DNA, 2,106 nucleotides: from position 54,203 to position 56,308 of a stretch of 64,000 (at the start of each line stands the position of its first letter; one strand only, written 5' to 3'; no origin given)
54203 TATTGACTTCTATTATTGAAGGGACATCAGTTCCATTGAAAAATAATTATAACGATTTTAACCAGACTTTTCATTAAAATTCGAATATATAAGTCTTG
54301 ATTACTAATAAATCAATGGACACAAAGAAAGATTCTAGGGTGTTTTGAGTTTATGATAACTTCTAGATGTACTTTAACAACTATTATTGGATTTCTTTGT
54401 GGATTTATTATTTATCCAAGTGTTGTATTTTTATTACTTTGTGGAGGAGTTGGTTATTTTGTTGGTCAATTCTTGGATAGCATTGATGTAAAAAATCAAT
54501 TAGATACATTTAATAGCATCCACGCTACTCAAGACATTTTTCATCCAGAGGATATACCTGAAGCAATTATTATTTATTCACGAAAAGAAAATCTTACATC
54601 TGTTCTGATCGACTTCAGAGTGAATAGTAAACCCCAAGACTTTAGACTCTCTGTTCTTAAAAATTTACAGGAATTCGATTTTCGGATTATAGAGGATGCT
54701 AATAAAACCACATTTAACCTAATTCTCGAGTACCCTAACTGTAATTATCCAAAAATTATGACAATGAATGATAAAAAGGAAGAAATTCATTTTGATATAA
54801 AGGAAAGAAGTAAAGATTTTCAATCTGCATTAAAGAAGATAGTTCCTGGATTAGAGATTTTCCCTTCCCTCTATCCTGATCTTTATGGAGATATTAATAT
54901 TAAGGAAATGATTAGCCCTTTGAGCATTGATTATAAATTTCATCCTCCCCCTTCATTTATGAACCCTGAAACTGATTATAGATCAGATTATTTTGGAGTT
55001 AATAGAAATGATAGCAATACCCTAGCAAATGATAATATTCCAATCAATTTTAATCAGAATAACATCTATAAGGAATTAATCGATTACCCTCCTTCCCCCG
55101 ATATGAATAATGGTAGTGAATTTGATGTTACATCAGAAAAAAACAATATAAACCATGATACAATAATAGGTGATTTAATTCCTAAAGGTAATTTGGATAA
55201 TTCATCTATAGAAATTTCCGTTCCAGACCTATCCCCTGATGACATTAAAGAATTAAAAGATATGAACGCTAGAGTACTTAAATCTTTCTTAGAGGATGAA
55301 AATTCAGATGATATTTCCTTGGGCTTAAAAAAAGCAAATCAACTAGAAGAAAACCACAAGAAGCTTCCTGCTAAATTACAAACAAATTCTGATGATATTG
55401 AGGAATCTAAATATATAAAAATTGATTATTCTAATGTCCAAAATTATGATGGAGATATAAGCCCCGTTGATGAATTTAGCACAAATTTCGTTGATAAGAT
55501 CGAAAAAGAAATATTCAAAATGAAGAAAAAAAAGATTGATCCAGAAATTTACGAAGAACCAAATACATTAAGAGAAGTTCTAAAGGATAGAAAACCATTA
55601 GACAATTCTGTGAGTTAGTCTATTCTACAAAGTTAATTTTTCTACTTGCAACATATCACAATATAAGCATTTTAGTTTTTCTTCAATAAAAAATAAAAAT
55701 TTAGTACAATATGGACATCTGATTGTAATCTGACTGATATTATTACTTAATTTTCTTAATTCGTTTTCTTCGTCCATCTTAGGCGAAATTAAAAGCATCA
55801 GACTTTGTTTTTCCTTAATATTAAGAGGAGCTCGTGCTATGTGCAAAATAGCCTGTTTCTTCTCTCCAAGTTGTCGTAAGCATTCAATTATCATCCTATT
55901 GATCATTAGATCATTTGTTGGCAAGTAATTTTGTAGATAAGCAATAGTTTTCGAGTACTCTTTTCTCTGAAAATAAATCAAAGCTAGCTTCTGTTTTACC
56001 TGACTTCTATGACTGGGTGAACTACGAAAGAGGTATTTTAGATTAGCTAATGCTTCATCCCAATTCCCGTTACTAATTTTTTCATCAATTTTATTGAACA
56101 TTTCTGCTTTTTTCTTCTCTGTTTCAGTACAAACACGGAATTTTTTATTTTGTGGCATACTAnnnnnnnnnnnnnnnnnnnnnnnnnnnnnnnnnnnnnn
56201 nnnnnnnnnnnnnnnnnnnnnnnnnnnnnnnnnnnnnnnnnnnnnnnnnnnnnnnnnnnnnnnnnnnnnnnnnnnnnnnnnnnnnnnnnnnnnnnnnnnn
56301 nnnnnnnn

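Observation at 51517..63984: Neighbourhood mixing active SF2 helicases with apparently dead Hef-like and HerA-like paralogues: candidate undescribed DNA-processing (repair or defence) system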

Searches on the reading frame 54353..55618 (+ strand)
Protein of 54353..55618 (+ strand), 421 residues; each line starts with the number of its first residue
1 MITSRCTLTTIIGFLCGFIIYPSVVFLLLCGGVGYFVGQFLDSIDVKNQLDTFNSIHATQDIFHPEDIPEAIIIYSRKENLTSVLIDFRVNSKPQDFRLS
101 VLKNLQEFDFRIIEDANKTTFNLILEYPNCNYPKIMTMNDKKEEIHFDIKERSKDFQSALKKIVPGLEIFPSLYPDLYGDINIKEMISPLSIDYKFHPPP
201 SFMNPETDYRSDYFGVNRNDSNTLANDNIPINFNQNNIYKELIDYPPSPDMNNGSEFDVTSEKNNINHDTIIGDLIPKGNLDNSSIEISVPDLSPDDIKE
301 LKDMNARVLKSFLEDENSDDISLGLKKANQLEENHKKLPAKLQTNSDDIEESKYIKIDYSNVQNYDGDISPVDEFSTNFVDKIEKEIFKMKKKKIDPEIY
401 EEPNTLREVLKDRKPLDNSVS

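Call 4: search_protein_families(library=pfam, proteins=[window:54353-55618:+], max_evalue=0.1)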
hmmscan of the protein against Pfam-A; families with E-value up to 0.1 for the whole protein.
window:54353-55618:+ (421 aa): 1 family
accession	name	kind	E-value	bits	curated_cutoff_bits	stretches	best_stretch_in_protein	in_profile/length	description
PF10031.14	DUF2273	-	0.062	13.8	25.4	1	25-42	31-48/48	Small integral membrane protein (DUF2273)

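Call 5: search_protein_families(library=padloc, proteins=[window:54353-55618:+], max_evalue=0.1)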
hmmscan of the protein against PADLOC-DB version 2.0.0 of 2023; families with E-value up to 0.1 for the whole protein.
window:54353-55618:+ (421 aa): 0 families

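Call 6: search_protein_families(library=ncbifam, proteins=[window:54353-55618:+], max_evalue=0.1)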
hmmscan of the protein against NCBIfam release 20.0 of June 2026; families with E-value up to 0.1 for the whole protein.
window:54353-55618:+ (421 aa): 0 families

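Call 87: search_protein_families(library=phrogs, proteins=[window:54353-55618:+], max_evalue=0.01)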
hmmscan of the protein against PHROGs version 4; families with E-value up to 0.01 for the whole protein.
window:54353-55618:+ (421 aa): 0 families

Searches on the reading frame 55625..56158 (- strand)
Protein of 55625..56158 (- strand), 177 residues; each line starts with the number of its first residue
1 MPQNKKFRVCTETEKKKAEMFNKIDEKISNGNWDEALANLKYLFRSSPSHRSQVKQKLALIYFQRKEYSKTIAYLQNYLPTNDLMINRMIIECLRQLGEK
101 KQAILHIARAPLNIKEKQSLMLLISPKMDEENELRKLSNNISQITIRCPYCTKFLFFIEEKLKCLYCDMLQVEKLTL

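Call 4: search_protein_families(library=pfam, proteins=[window:55625-56158:-], max_evalue=0.1)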
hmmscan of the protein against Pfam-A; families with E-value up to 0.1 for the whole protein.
window:55625-56158:- (177 aa): 14 families
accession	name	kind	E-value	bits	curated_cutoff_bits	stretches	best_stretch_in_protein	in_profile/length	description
PF13525.12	YfiO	-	7.6e-05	23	25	1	14-82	2-72/203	Outer membrane lipoprotein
PF12895.13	ANAPC3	-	0.00017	22.2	27.2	1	30-108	2-80/82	Anaphase-promoting complex, cyclosome, subunit 3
PF20225.4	DUF6584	-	0.00048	20.6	27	1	18-70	4-55/171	Family of unknown function (DUF6584)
PF14559.12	TPR_19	-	0.00061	20.5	25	1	28-81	2-54/68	Tetratricopeptide repeat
PF13512.12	TPR_18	-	0.00067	20.3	21.9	1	14-80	7-75/145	Tetratricopeptide repeat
PF00515.34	TPR_1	-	0.0051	17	27.8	0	58-76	7-25/34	Tetratricopeptide repeat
PF13432.12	TPR_16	-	0.0079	17.1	32.7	1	25-79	5-58/65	Tetratricopeptide repeat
PF19556.4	PRTRC_E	-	0.012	15.8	26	1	6-59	107-159/175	PRTRC system protein E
PF13174.12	TPR_6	-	0.023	15.8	26.3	0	57-78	5-26/33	Tetratricopeptide repeat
PF00518.22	E6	-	0.026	15.4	27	1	135-166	61-91/110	Early Protein (E6)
PF07719.23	TPR_2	-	0.028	15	27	0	57-75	6-24/34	Tetratricopeptide repeat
PF13371.12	TPR_9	-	0.066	13.7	35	0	29-80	7-57/73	Tetratricopeptide repeat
PF13646.12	HEAT_2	-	0.07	13.8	27.7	1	46-102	12-63/88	HEAT repeats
PF13428.12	TPR_14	-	0.085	14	23.5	0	56-79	5-28/44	Tetratricopeptide repeat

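Call 5: search_protein_families(library=padloc, proteins=[window:55625-56158:-], max_evalue=0.1)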
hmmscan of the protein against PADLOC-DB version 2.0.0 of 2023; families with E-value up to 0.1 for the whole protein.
window:55625-56158:- (177 aa): 1 family
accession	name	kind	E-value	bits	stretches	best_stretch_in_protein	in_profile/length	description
PDLC03783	Drt8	-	0.0001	19.8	1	19-143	357-477/493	DRT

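Call 6: search_protein_families(library=ncbifam, proteins=[window:55625-56158:-], max_evalue=0.1)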
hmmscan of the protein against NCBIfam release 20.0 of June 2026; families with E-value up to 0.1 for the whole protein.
window:55625-56158:- (177 aa): 7 families
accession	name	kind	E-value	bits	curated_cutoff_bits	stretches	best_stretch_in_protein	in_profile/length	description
TIGR03302.1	OM_YfiO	subfamily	1.5e-05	24.6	81.4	1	11-80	27-98/239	outer membrane protein assembly factor BamD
TIGR02917.1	PEP_TPR_lipo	equivalog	0.0012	16.8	312.2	1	14-85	224-294/899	XrtA/PEP-CTERM system TPR-repeat protein PrsT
NF008756.0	PRK11788.1-4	equivalog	0.0019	17.3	474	1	34-160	197-324/389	lipopolysaccharide assembly protein LapB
NF047558.1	TPR_END_plus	domain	0.0063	16.4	32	0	31-56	13-38/56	TPR end-of-group domain-containing protein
NF008757.0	PRK11788.1-5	equivalog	0.0094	15.1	363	1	27-143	224-346/388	lipopolysaccharide assembly protein LapB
NF008119.0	PRK10866.1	equivalog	0.02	14.6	363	1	14-86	29-103/243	outer membrane protein assembly factor BamD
NF034126.3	PRK09521.1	equivalog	0.05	13.4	90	0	144-175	143-174/180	exosome complex RNA-binding protein Csl4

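Call 87: search_protein_families(library=phrogs, proteins=[window:55625-56158:-], max_evalue=0.01)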
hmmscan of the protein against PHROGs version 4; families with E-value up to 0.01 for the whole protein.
window:55625-56158:- (177 aa): 1 family
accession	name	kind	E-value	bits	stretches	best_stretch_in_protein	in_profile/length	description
phrog_36377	-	unknown function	0.0054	16.2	1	12-121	46-153/628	-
